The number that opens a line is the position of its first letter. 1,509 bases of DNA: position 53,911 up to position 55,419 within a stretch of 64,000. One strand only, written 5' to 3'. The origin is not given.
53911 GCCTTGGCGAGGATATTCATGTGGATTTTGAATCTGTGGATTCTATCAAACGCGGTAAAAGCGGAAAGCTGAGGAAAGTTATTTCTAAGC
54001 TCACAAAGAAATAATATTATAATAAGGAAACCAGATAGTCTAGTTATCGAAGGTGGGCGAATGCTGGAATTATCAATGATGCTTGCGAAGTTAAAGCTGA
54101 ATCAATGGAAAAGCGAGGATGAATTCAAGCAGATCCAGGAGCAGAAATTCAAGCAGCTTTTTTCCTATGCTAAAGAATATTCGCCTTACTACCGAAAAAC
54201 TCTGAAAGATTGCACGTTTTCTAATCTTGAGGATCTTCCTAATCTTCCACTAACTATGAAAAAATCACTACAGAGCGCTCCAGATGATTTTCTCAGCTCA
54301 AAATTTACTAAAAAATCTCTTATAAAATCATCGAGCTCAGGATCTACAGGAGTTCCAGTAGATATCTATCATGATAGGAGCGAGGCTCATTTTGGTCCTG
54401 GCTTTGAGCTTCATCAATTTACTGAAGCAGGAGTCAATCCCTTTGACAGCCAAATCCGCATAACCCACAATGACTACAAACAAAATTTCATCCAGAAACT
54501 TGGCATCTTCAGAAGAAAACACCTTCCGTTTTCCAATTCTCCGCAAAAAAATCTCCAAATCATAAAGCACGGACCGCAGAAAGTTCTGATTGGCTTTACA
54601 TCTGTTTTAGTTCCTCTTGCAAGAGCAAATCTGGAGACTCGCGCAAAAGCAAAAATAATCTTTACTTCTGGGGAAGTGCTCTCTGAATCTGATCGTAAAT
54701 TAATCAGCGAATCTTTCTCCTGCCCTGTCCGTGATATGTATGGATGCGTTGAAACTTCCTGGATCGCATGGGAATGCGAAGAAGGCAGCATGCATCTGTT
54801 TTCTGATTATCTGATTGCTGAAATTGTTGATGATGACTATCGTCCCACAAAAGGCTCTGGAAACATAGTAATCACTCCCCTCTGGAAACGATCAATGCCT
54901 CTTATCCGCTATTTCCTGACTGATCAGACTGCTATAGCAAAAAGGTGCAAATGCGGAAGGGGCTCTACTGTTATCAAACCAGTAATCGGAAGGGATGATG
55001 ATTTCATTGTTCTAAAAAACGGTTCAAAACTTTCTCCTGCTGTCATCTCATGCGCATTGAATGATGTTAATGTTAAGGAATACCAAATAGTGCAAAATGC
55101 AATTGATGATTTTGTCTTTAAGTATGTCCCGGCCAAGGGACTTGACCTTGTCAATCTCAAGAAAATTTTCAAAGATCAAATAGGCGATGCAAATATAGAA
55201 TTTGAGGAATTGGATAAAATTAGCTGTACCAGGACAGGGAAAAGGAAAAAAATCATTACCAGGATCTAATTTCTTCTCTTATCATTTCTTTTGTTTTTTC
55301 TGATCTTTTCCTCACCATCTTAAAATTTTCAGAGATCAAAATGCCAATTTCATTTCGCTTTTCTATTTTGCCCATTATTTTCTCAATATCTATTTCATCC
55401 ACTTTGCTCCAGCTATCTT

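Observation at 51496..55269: Three tandem PaaK/F390-synthetase-like adenylate-forming ligases (four in the window) in a glycan locus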

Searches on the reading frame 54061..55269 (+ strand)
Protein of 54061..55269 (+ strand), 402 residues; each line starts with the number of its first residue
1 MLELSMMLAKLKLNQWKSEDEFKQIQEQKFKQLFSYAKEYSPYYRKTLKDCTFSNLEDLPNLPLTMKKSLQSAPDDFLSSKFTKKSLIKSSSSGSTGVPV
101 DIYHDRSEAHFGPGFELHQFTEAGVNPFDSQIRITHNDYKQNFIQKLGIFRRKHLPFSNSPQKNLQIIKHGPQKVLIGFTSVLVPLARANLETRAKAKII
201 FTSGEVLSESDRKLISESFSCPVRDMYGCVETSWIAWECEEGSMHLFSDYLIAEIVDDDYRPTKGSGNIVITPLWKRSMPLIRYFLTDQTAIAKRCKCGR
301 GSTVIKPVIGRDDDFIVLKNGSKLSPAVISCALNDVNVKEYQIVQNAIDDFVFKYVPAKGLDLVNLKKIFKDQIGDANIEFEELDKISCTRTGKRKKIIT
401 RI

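Call 3: search_protein_families(library=pfam, proteins=[window:54061-55269:+], max_evalue=0.01)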
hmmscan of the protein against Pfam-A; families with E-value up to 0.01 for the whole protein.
window:54061-55269:+ (402 aa): 0 families

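Call 4: search_protein_families(library=ncbifam, proteins=[window:54061-55269:+], max_evalue=0.01)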
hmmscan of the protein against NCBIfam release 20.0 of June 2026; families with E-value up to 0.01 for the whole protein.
window:54061-55269:+ (402 aa): 8 families
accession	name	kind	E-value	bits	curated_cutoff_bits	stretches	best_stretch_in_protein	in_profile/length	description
NF045666.1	DVU1553_fam_AMP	equivalog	6.5e-35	120.8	300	2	157-311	167-330/331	DVU_1553 family AMP-dependent CoA ligase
NF053551.1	FlxY_rubin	equivalog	1e-30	106.8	520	2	214-388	221-406/424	flexirubin biosynthesis putative acyl-CoA ligase FlxY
NF041217.1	BagE_FevW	exception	9e-24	84.2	800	1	194-310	191-309/424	bagremycin/ferroverdin synthetase BagE/FevW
NF041878.1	paak_haloarch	equivalog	8.4e-22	77.3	700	2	199-336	204-348/427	phenylacetate--CoA ligase PaaK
TIGR02304.1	aden_form_hyp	equivalog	2.7e-19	69.5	251.9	1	162-398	177-424/430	F390 synthetase-related protein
TIGR02155.1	PA_CoA_ligase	equivalog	5.7e-17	61.3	646.3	2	201-332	201-336/422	phenylacetate--CoA ligase PaaK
TIGR03335.1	F390_ftsA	equivalog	5.4e-08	32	458.7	1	200-303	209-321/445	coenzyme F390 synthetase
NF041596.1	fum_diaprop_lig_DdaG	equivalog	0.0028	16.7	700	0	175-333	149-313/390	fumarate--(S)-2,3-diaminopropanoate ligase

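Call 41: search_solved_structures(query=window:54061-55269:+, max_evalue=0.001, show_alignments=5)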
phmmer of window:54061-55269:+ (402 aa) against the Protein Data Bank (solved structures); distinct sequences matched with E-value up to 0.001: 8.
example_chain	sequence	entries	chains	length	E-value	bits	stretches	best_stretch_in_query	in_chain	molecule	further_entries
9s3l_A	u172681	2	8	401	5.7e-20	74.5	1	41-321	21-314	Phenylacetate-CoA ligase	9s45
6wuq_A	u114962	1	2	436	2.8e-19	72.2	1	198-301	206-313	AjiA1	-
6siw_B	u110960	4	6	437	5.5e-19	71.3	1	198-301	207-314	PaaK-like ligase (AMP-dependent synthetase and ligase) | AMP-dependent synthetase and ligase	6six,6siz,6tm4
6siw_A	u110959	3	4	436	7.1e-19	70.9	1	198-301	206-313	PaaK-like ligase (AMP-dependent synthetase and ligase) | AMP-dependent synthetase and ligase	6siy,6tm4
4r1l_A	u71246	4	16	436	3.2e-18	68.8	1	18-327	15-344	Phenylacetate-coenzyme A ligase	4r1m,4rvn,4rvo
2y4o_A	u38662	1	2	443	1.3e-12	50.3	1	14-327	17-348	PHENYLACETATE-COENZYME A LIGASE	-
2y27_A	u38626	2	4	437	7.4e-11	44.5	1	16-329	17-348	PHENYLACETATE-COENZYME A LIGASE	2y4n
6hdw_A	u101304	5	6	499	7.1e-05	24.8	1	29-360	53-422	2-hydroxyisobutyryl-CoA synthetase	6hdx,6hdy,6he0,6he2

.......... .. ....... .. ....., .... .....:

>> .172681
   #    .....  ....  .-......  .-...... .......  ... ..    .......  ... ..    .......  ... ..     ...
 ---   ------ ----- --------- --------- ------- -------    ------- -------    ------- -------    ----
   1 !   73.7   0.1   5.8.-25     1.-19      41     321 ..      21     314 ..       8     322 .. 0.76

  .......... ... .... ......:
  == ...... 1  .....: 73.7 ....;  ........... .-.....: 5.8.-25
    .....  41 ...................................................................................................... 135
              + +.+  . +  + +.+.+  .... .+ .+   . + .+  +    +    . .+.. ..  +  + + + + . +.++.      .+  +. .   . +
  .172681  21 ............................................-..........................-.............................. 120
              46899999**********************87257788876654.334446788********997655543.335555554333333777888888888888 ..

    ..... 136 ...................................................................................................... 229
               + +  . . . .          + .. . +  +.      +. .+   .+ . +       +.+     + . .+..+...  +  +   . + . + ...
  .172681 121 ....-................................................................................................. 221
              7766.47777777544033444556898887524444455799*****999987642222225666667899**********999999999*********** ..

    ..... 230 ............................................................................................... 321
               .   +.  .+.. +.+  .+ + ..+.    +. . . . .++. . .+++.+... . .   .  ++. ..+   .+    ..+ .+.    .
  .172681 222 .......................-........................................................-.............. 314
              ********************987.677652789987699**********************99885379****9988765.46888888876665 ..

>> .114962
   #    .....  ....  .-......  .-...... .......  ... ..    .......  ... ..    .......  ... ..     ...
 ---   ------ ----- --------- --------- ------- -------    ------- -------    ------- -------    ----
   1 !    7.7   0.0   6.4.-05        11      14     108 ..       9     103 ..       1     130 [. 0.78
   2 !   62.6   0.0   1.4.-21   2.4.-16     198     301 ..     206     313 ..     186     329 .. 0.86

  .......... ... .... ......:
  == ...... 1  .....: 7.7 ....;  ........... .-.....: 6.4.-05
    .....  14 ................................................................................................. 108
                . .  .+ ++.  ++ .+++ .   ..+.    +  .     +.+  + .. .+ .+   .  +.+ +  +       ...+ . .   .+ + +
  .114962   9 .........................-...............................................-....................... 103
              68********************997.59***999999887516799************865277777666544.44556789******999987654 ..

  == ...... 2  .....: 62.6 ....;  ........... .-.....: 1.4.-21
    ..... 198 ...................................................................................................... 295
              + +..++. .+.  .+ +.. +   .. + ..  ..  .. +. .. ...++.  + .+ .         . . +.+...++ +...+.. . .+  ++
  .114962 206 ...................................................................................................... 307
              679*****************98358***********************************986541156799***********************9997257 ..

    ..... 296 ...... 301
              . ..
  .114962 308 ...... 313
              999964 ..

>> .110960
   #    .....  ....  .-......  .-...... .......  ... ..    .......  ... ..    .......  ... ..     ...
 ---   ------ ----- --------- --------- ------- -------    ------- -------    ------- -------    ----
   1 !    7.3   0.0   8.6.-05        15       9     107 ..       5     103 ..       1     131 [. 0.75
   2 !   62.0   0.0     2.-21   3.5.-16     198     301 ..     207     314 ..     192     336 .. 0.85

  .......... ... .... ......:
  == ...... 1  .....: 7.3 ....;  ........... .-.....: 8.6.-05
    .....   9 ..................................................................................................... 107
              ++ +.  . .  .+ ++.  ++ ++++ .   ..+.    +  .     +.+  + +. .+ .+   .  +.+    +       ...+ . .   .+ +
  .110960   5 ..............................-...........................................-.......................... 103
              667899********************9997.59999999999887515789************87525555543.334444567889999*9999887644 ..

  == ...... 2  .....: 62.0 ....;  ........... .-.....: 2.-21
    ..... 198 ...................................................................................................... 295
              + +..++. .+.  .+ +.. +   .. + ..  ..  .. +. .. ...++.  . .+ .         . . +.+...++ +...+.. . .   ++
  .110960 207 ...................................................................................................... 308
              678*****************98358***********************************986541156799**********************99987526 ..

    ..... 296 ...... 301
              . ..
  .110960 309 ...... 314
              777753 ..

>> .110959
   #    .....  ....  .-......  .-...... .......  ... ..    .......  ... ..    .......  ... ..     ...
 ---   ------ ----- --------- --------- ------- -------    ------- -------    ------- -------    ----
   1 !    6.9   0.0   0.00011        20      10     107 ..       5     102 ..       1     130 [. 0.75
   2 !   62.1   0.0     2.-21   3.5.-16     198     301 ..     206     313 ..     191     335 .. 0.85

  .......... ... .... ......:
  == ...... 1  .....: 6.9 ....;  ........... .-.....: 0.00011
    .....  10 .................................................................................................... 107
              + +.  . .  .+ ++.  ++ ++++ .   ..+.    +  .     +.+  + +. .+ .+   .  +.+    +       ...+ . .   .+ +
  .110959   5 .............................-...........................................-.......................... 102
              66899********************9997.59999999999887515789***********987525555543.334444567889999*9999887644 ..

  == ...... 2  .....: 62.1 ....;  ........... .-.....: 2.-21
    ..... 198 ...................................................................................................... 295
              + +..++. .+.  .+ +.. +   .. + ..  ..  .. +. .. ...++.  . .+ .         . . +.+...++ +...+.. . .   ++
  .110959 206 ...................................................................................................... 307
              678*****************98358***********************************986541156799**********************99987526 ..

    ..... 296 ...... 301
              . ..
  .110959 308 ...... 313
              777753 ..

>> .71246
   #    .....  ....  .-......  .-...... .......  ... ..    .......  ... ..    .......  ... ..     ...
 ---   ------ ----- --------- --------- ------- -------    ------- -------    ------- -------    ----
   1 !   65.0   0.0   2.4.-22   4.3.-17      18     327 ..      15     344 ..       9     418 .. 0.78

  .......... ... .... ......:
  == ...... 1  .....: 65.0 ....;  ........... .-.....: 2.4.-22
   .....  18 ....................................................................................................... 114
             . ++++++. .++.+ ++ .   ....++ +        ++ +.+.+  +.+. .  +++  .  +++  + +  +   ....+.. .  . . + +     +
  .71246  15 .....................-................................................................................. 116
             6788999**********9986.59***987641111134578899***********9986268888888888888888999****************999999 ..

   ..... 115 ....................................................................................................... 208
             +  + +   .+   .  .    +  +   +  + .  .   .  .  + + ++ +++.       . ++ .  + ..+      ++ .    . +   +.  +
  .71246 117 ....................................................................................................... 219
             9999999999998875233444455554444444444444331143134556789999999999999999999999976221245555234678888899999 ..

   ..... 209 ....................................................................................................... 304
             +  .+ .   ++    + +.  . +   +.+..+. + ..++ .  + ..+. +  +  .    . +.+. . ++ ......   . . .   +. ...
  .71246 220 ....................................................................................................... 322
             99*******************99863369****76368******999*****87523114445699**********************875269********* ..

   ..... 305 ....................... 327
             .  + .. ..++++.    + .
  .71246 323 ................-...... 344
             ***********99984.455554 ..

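Call 86: find_homologous_proteins(query=window:54061-55269:+, max_evalue=1e-10)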
Query window:54061-55269:+ (402 aa): 99 proteins with E <= 1e-10 among 3236 candidates.
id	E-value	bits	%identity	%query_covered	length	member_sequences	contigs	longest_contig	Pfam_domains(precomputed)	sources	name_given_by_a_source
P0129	6.4e-253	856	92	100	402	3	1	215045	PF27533.1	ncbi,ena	-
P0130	4.7e-236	801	86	100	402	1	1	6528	PF27533.1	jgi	-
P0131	9.1e-236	800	86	100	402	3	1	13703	PF27533.1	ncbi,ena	-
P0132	2.4e-127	443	49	99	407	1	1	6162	PF27533.1,PF00501.35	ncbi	-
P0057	1.8e-112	394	48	100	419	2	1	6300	PF27533.1,PF00501.35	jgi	jgi:phenylacetate-CoA ligase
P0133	6.8e-98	346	42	100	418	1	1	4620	PF27533.1,PF00501.35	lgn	-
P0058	3.5e-97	344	42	100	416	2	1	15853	PF27533.1,PF00501.35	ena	-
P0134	4.9e-93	330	42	97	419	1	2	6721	PF27533.1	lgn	-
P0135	3.2e-92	327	41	100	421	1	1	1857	PF00501.35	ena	-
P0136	1.1e-88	316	41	100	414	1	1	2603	PF27533.1,PF00501.35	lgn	-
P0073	2.0e-85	305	40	100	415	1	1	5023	PF27533.1,PF00501.35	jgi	jgi:phenylacetate-CoA ligase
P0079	1.2e-82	296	39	100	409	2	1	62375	PF00501.35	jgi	jgi:phenylacetate-CoA ligase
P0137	5.1e-78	281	38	100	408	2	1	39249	-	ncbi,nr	ncbi:MAG TPA: hypothetical protein VLD37_06700 [Candidatus Bilamarchaeum sp.]|nr:hypothetical protei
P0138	5.3e-76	274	38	100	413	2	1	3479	PF00501.35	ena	-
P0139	8.1e-76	273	35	97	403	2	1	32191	PF27533.1,PF00501.35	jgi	jgi:phenylacetate-CoA ligase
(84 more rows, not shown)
